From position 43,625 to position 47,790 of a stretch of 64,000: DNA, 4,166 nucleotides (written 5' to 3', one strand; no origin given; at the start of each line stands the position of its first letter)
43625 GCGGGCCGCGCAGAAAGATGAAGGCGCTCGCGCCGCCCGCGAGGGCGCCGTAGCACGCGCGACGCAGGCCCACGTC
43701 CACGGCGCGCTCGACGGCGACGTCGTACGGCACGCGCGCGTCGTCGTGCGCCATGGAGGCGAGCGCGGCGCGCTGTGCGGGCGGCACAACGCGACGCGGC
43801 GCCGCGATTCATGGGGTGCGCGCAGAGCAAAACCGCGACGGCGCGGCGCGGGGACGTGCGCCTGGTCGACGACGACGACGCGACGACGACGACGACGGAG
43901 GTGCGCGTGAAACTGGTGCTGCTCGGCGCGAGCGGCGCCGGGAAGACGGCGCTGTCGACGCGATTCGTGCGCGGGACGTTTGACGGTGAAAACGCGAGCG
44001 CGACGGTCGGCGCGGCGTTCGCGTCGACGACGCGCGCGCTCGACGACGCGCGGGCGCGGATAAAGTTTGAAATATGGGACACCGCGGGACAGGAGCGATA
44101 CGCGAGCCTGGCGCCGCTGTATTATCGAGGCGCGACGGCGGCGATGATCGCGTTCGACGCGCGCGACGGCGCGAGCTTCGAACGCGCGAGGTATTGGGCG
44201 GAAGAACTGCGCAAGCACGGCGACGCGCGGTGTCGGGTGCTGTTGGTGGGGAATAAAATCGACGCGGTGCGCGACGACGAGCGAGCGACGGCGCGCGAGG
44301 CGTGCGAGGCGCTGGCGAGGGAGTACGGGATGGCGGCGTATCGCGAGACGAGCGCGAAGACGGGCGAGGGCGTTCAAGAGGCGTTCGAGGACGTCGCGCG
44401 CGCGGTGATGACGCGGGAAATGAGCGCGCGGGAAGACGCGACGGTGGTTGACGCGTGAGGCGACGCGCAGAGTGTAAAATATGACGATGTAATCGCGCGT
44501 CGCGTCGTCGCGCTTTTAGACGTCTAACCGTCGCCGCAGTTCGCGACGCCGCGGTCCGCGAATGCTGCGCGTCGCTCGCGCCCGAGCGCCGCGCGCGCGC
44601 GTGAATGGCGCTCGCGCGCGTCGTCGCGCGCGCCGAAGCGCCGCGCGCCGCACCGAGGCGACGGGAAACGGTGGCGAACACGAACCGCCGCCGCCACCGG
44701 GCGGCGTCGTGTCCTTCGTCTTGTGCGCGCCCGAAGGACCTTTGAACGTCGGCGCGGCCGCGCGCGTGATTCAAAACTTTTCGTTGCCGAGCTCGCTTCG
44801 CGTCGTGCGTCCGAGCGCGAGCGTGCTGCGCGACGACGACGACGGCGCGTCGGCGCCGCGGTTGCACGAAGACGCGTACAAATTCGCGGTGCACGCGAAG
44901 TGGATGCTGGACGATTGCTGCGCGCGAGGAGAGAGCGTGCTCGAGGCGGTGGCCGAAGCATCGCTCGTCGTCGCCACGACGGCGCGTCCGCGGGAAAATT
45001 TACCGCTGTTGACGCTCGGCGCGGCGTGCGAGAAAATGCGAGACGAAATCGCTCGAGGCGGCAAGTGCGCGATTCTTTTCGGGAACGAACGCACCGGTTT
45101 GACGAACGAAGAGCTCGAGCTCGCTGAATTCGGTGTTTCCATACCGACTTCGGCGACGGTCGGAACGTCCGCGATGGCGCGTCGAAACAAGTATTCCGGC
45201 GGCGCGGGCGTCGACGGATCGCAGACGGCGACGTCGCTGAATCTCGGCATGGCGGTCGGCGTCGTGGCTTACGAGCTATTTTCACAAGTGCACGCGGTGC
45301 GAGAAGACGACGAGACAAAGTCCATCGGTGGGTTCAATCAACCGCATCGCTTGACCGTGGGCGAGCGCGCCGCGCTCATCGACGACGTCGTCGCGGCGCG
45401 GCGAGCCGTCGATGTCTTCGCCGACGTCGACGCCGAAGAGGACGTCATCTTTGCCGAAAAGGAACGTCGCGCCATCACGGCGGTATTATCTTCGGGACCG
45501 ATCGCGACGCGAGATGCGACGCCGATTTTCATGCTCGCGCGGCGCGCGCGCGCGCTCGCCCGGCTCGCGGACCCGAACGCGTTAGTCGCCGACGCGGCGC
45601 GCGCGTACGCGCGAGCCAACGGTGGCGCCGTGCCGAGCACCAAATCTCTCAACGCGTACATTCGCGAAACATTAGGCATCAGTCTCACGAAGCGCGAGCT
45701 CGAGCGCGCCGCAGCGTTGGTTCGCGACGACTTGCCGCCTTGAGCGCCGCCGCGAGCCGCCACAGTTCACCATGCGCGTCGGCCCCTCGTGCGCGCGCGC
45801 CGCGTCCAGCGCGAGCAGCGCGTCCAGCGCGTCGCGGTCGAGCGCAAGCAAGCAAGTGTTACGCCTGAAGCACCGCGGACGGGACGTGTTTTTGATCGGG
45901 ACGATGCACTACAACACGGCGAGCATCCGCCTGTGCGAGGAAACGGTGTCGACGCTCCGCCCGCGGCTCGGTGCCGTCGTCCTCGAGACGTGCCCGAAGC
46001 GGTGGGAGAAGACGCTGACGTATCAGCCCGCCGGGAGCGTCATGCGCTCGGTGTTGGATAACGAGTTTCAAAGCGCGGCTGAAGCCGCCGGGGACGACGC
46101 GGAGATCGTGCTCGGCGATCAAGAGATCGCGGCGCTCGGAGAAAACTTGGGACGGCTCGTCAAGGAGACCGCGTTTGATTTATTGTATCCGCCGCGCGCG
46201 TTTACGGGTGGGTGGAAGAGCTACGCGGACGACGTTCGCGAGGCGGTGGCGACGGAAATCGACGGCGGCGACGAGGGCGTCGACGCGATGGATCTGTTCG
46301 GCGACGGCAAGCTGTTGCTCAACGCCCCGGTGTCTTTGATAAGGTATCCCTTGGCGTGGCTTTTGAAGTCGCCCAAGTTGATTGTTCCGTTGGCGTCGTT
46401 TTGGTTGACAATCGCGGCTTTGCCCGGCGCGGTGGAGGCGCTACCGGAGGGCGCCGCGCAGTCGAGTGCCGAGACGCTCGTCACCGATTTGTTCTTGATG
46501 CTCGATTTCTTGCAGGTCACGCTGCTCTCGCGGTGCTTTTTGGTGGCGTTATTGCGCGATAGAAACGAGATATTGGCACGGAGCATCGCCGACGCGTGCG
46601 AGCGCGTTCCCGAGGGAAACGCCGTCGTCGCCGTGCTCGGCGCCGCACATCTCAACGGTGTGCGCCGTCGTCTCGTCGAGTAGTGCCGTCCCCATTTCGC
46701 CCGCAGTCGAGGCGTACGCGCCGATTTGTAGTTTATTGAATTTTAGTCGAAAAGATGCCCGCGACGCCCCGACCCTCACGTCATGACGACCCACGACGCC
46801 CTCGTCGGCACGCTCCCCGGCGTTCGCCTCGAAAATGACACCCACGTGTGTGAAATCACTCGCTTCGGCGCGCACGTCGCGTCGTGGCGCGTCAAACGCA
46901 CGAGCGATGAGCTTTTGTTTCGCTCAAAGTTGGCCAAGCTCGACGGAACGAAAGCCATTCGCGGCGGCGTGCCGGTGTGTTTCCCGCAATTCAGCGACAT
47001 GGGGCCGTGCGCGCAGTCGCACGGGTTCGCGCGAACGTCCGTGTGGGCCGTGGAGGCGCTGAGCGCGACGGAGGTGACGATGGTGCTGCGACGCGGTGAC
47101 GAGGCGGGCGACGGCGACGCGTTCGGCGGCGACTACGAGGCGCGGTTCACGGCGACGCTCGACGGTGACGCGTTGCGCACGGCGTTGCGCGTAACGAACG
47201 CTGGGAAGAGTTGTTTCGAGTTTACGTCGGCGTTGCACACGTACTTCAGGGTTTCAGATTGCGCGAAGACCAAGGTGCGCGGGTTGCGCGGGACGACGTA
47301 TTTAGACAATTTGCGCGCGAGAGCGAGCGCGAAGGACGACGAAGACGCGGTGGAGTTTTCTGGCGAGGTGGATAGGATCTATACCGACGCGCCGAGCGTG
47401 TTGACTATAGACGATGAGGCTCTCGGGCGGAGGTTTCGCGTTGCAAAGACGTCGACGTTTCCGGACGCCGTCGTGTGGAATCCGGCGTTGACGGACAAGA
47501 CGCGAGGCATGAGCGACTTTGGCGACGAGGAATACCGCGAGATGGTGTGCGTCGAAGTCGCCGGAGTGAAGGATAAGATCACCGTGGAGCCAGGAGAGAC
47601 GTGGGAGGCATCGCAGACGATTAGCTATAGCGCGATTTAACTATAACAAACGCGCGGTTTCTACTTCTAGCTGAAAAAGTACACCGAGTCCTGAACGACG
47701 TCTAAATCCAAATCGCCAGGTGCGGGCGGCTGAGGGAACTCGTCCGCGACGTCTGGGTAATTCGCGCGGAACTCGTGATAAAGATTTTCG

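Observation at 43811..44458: ARA6/RabF1-type Rab5: N-terminal Met-Gly-Cys acylation motif and no C-terminal prenylation cysteines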

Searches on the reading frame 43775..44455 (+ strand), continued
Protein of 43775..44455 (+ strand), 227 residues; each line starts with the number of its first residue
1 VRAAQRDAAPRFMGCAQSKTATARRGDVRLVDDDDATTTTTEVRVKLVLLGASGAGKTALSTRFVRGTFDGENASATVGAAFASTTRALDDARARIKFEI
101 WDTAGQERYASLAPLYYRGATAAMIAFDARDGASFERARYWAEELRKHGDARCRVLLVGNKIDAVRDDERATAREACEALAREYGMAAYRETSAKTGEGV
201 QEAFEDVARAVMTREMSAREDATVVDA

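Call 33: find_homologous_proteins(query=P0263, max_evalue=1e-30)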
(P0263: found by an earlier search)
Query P0263 (231 aa): 7714 proteins with E <= 1e-30 among 8000 candidates; the best 120 are listed.
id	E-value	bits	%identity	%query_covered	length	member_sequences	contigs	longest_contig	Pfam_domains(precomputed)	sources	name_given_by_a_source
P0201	1.3e-137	474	100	93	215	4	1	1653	PF00025.28,PF08477.20,PF00009.34,PF00071.29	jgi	-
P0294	4.4e-113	394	100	78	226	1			PF00025.28,PF08477.20,PF00009.34,PF00071.29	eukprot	eukprot:scaffold625_cov324-Pavlova_lutheri.AAC.4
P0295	8.2e-110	383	93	81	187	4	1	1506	PF00025.28,PF08477.20,PF00009.34,PF00071.29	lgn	-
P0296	8.5e-91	321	57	82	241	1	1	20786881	PF00025.28,PF08477.20,PF00009.34,PF00071.29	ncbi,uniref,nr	ncbi:hypothetical protein TanjilG_01492 [Lupinus angustifolius]|uniref:Ras-related protein RHN1 n=1 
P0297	3.5e-87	310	78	80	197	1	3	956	PF00025.28,PF08477.20,PF00009.34,PF00071.29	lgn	-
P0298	8.4e-86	305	76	80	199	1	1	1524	PF00025.28,PF08477.20,PF00009.34,PF00071.29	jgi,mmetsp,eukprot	mmetsp:Transcript_37834/g.45613 ORF Transcript_37834/g.45613 Transcript_37834/m.45613 type:complete 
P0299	8.7e-85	302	76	80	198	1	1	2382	PF00025.28,PF08477.20,PF00009.34,PF00071.29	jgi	jgi:Ras-related protein Rab-5C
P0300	1.2e-84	301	78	80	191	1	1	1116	PF00025.28,PF08477.20,PF00009.34,PF00071.29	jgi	-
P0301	1.5e-84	301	76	80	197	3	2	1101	PF00025.28,PF08477.20,PF00009.34,PF00071.29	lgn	-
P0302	2.1e-84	300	71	85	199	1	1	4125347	PF00025.28,PF08477.20,PF00071.29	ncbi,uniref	ncbi:hypothetical protein WJX72_010637 [[Myrmecia] bisecta]|uniref:Uncharacterized protein n=1 Tax=[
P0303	2.7e-84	300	76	80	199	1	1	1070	PF00025.28,PF08477.20,PF00009.34,PF00071.29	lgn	-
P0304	3.3e-84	300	75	80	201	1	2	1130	PF00025.28,PF08477.20,PF00009.34,PF00071.29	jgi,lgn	jgi:Ras-related protein Rab-5C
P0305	4.1e-84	299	75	80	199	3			PF00025.28,PF08477.20,PF00071.29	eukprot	eukprot:CAMPEP_0117648362 /NCGR_PEP_ID=MMETSP0804-20121206/358_1 /TAXON_ID=1074897 /ORGANISM="Tetras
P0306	4.6e-84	299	74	80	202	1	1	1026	PF00025.28,PF08477.20,PF00071.29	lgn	-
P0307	7.9e-84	299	74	80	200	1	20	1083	PF00025.28,PF08477.20,PF00009.34,PF04670.19,PF00071.29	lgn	-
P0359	7.8e-80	286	71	82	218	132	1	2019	PF00025.28,PF08477.20,PF00071.29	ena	-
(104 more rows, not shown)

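Call 34: find_encoding_contigs(protein=P0359, flank=10000, max_places=6)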
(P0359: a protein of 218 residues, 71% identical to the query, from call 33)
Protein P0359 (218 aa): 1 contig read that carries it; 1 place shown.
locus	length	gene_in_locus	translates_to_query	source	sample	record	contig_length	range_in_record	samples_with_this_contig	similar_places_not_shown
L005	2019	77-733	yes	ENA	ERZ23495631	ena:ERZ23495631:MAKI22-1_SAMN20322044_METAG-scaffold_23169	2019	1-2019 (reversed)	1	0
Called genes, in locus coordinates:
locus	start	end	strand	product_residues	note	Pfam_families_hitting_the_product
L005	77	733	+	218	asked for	PF00025:Arf, PF00071:Ras, PF08477:Roc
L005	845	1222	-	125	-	PF09748:Med10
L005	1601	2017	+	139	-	?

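Call 35: find_encoding_contigs(protein=window:43775-44455:+, flank=10000, max_places=6)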
Protein seq(227 aa) (227 aa): 24 contigs read that carry it; 6 places shown.
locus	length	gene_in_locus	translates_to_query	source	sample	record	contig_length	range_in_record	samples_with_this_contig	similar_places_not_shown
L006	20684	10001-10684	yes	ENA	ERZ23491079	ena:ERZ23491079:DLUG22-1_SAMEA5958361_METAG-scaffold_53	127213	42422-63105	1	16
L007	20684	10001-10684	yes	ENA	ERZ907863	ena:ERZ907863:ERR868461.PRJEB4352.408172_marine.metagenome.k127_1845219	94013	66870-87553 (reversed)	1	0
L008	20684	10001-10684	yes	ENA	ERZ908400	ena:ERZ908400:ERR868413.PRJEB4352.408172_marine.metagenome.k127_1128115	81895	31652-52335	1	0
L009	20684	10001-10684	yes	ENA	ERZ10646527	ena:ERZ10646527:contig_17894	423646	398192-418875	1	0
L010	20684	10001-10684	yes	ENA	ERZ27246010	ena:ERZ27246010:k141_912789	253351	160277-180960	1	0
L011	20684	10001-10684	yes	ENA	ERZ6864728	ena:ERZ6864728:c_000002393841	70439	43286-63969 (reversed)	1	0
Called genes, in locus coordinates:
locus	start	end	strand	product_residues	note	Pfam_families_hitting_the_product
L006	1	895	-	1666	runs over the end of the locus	PF00270:DEAD, PF00271:Helicase_C, PF20470:HTH_61, PF21099:POLQ_helical, PF00476:DNA_pol_A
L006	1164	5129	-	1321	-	PF00069:Pkinase, PF07714:PK_Tyr_Ser-Thr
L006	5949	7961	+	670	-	PF21743:PTM_DIR17_Tudor, PF00855:PWWP (weak)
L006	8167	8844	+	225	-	PF01088:Peptidase_C12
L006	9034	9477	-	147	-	PF00179:UQ_con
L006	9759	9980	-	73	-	PF04418:DUF543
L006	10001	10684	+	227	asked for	PF00025:Arf, PF00009:GTP_EFTU (faint), PF00071:Ras, PF08477:Roc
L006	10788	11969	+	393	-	PF00588:SpoU_methylase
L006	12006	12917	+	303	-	PF01963:TraB_PrgY_gumN (faint)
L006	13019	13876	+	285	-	PF01263:Aldose_epim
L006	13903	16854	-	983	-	PF14700:RPOL_N, PF00940:RNA_pol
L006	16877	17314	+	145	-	-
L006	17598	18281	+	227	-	PF01159:Ribosomal_L6e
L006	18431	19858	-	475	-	PF09736:Bud13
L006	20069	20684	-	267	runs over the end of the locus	-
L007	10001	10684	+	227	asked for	PF00025:Arf, PF00009:GTP_EFTU (faint), PF00071:Ras, PF08477:Roc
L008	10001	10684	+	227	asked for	PF00025:Arf, PF00009:GTP_EFTU (faint), PF00071:Ras, PF08477:Roc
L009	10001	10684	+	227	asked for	PF00025:Arf, PF00009:GTP_EFTU (faint), PF00071:Ras, PF08477:Roc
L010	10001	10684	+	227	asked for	PF00025:Arf, PF00009:GTP_EFTU (faint), PF00071:Ras, PF08477:Roc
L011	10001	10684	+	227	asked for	PF00025:Arf, PF00009:GTP_EFTU (faint), PF00071:Ras, PF08477:Roc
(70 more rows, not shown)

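Call 57: predict_structure(alignment_id=A1)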
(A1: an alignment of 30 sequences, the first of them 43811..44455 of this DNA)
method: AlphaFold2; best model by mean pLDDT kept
length: 215 residues; sequences in the alignment: 30
mean_pLDDT: 83.4   pTM: 0.79
mean pLDDT of the five models: 83.4, 82.2, 81.0, 81.0, 80.4
residues with pLDDT >= 90: 126; 70-90: 44; 50-70: 27; < 50: 18
segments of 3 or more residues with pLDDT < 50: 12-23
pLDDT, mean of each block of 10 residues (from residue 1): 52 47 65 94 92 84 58 85 91 63 83 96 95 93 97 79 96 98 96 96 92 83
secondary structure, 60 per line:
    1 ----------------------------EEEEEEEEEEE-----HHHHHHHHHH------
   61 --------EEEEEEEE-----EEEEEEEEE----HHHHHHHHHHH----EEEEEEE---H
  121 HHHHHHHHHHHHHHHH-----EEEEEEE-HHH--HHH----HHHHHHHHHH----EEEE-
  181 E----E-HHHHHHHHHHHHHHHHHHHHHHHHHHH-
elements in order: E29-39 H45-54 E69-76 E82-90 H95-105 E110-116 H120-136 E142-148 H162-171 E176-179 H188-214

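Call 59: fold_search(model_id=the predicted structure, library=pdb)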
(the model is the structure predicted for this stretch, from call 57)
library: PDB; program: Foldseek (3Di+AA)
matches with E <= 10: 1994; with E <= 0.001: 1893
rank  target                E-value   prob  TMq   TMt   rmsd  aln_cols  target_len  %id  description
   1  2efc_B                6.0e-19  1.00  0.70  0.90   2.5       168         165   50  Ara7-GDP/AtVps9a (released 2008-02-26)
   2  1tu3_E                1.2e-18  1.00  0.73  0.93   1.4       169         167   44  Crystal Structure of Rab5 complex with Rabaptin5 C-terminal Domain (released 2004-10-05)
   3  3mjh_A                1.3e-18  1.00  0.73  0.93   1.4       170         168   43  Crystal Structure of Human Rab5A in complex with the C2H2 Zinc Finger of EEA1 (released 2010-05-05)
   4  1z07                  1.3e-18  1.00  0.73  0.94   1.4       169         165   44  GppNHp-Bound Rab5c G55Q mutant GTPase (released 2005-07-26)
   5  1tu3_B                1.7e-18  1.00  0.74  0.94   1.5       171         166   44  Crystal Structure of Rab5 complex with Rabaptin5 C-terminal Domain (released 2004-10-05)
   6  7bl1_DDD              2.4e-18  1.00  0.73  0.93   1.4       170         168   44  human complex II-BATS bound to membrane-attached Rab5a-GTP (released 2021-03-03)
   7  6stg_B                2.7e-18  1.00  0.74  0.94   1.4       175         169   37  Human Rab8a phosphorylated at Ser111 in complex with GPPNP (released 2020-04-22)
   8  1n6o                  3.4e-18  1.00  0.73  0.91   1.4       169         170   44  Crystal Structure of Human Rab5a A30K mutant complex with GppNHp (released 2002-11-27)
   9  3mjh_C                4.1e-18  1.00  0.73  0.93   1.5       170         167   44  Crystal Structure of Human Rab5A in complex with the C2H2 Zinc Finger of EEA1 (released 2010-05-05)
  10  1n6h                  4.4e-18  1.00  0.73  0.93   1.4       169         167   44  Crystal Structure of Human Rab5a (released 2002-11-27)
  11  1n6r                  5.0e-18  1.00  0.73  0.93   1.4       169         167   44  Crystal Structure of Human Rab5a A30L mutant complex with GppNHp (released 2002-11-27)
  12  4kyi_B                5.3e-18  1.00  0.72  0.94   1.4       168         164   44  Crystal structure of the phospholipase VipD from Legionella pneumophila in complex with the human GTPase Rab5 (released 2014-08-13)
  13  1huq                  5.6e-18  1.00  0.72  0.93   1.4       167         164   45  1.8A CRYSTAL STRUCTURE OF THE MONOMERIC GTPASE RAB5C (MOUSE) (released 2001-02-07)
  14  1n6l                  5.6e-18  1.00  0.73  0.92   1.4       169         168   44  Crystal Structure of Human Rab5a A30P mutant complex with GTP (released 2002-11-27)
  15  1tu3_A                6.0e-18  1.00  0.72  0.93   1.5       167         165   45  Crystal Structure of Rab5 complex with Rabaptin5 C-terminal Domain (released 2004-10-05)
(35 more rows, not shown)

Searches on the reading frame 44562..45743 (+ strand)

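Call 28: search_protein_families(library=pfam, proteins=[window:44562-45743:+], max_evalue=0.0001)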
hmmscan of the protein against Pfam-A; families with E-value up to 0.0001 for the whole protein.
window:44562-45743:+ (393 aa): 1 family
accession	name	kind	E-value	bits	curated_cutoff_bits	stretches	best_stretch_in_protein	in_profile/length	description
PF00588.24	SpoU_methylase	-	4e-13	50.1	29.7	1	52-200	4-128/142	SpoU rRNA Methylase family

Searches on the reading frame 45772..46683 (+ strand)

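Call 28: search_protein_families(library=pfam, proteins=[window:45772-46683:+], max_evalue=0.0001)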
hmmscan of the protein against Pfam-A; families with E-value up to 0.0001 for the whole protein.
window:45772-46683:+ (303 aa): 1 family
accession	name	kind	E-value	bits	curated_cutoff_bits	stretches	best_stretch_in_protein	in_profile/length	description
PF01963.22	TraB_PrgY_gumN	-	6.1e-08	33.3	26.8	0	254-298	207-248/263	TraB/PrgY/gumN family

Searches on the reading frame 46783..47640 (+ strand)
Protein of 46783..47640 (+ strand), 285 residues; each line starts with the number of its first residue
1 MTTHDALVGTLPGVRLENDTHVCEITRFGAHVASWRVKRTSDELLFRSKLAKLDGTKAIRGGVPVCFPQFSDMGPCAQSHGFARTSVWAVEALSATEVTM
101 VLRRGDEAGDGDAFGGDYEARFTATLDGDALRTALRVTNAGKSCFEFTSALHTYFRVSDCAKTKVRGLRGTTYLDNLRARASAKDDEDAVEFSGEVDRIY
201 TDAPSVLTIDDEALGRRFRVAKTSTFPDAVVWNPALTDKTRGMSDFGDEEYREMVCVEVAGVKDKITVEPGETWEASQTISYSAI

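Call 28: search_protein_families(library=pfam, proteins=[window:46783-47640:+], max_evalue=0.0001)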
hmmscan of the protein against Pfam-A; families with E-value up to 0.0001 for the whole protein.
window:46783-47640:+ (285 aa): 1 family
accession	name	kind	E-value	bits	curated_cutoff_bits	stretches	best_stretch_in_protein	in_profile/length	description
PF01263.26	Aldose_epim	-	9.3e-47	160.3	27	1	14-280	3-298/299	Aldose 1-epimerase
